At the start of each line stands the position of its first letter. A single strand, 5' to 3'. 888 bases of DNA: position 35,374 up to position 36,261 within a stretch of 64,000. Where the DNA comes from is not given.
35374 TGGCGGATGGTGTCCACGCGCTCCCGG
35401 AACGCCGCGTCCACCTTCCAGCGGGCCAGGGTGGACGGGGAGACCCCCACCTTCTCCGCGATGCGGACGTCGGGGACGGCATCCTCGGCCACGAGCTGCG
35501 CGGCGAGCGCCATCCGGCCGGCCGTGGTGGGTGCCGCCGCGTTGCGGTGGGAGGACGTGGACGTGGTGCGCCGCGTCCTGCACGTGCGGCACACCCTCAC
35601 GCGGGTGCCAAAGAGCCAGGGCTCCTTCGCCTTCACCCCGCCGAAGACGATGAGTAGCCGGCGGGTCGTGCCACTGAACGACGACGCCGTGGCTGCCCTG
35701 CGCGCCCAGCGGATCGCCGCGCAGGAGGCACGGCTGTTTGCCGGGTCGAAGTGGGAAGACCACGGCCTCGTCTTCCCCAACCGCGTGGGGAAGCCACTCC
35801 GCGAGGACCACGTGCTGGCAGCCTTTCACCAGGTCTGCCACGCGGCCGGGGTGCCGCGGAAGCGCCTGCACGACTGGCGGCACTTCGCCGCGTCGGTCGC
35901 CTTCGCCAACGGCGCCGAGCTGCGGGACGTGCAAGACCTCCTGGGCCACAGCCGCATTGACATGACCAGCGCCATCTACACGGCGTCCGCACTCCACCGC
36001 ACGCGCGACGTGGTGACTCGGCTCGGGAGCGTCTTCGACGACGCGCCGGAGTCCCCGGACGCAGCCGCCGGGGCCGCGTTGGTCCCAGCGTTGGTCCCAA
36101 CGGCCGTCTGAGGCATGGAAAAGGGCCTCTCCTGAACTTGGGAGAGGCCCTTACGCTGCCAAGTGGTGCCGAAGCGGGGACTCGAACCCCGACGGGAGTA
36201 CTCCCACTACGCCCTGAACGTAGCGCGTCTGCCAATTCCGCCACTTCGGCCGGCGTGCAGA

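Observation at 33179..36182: Degraded ~3-kb integrative islet at tRNA-Leu(CAG), bounded by 19-bp direct repeats, with a truncated integrase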

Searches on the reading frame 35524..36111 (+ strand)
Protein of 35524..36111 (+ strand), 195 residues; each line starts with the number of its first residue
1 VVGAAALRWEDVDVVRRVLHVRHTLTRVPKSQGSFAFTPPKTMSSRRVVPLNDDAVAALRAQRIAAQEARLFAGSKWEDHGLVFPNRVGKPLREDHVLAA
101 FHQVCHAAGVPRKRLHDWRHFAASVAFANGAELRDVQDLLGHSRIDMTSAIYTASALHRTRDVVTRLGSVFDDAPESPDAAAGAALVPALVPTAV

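Call 19: find_homologous_proteins(query=window:35524-36111:+, max_evalue=1e-10)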
Query window:35524-36111:+ (195 aa): 42 proteins with E <= 1e-10 among 3098 candidates.
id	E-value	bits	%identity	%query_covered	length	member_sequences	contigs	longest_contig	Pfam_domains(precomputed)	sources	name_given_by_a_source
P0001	1.5e-122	425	100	100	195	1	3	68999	PF00589.28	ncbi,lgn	-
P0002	5.5e-58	214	59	95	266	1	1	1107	PF00589.28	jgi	jgi:integrase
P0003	3.2e-56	208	55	90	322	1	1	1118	PF00589.28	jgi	jgi:integrase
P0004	3.3e-47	179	63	74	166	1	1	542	PF00589.28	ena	-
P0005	5.3e-45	172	69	65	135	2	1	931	PF00589.28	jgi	jgi:integrase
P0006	1.7e-40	157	66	59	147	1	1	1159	PF00589.28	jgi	jgi:site-specific recombinase XerD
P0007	2.8e-39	153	56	72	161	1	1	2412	PF00589.28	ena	-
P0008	4.2e-35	140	62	52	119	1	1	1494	PF00589.28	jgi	jgi:integrase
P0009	5.2e-34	136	68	48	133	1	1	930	PF00589.28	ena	-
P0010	8.8e-33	132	46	89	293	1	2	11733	PF00589.28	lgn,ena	-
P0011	2.2e-31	127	73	43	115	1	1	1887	PF00589.28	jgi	jgi:site-specific recombinase XerD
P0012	2.4e-25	108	68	41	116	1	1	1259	PF00589.28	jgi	jgi:site-specific recombinase XerD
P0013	6.5e-24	103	42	76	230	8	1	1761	PF00589.28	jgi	jgi:integrase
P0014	6.9e-23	100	42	76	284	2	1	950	PF00589.28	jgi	jgi:integrase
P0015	1.3e-21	96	41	75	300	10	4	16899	PF14659.13,PF00589.28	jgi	jgi:integrase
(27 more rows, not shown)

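Call 20: find_encoding_contigs(protein=P0001, flank=10000, max_places=10)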
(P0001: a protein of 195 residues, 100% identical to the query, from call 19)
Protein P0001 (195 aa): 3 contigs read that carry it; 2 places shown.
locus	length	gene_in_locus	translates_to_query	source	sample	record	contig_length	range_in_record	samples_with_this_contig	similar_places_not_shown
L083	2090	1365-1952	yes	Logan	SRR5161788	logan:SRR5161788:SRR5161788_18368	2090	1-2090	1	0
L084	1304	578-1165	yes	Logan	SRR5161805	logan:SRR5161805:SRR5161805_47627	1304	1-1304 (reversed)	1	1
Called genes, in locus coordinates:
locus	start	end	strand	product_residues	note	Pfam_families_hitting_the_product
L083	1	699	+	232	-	?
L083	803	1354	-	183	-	-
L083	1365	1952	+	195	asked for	PF00589:Phage_integrase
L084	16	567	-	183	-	-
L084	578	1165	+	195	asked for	PF00589:Phage_integrase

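Call 21: find_encoding_contigs(protein=P0010, flank=10000, max_places=10)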
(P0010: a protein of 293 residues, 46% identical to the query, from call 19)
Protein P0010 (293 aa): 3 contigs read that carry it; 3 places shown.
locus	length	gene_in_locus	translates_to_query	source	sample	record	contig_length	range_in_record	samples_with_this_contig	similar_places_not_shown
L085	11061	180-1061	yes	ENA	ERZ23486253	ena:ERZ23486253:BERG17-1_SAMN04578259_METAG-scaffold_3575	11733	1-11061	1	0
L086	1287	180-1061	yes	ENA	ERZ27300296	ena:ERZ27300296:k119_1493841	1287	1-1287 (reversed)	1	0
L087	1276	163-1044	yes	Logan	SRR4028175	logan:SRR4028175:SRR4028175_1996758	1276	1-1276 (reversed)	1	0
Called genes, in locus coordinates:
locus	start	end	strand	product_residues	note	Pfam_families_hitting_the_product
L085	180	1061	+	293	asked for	PF00589:Phage_integrase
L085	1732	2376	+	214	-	-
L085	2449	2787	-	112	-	-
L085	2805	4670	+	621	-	-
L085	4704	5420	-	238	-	PF07286:D-Glu_cyclase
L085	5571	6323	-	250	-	-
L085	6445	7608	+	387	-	PF02746:MR_MLE_N, PF13378:MR_MLE_C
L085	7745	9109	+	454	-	PF01523:PmbA_TldD_1st, PF19290:PmbA_TldD_2nd, PF19289:PmbA_TldD_3rd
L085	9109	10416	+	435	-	PF01523:PmbA_TldD_1st, PF19289:PmbA_TldD_3rd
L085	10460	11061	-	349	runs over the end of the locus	PF01408:GFO_IDH_MocA, PF02894:GFO_IDH_MocA_C, PF22725:GFO_IDH_MocA_C3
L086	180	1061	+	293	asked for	PF00589:Phage_integrase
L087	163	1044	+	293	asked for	PF00589:Phage_integrase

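Call 31: find_related_loci(query=window:35524-36111:+, collection=viral_contigs, flank=10000)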
Query window:35524-36111:+ (195 aa) in viral_contigs; peptide patterns used: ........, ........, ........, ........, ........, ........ (x = any residue, [..] = any of these).
2 stretches matched a pattern, but none encodes a relative of the query by tblastn (E <= 1e-3).

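Call 42: search_protein_families(library=padloc, proteins=[window:35524-36111:+], max_evalue=0.01)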
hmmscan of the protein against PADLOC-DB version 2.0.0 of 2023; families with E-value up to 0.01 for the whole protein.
window:35524-36111:+ (195 aa): 0 families
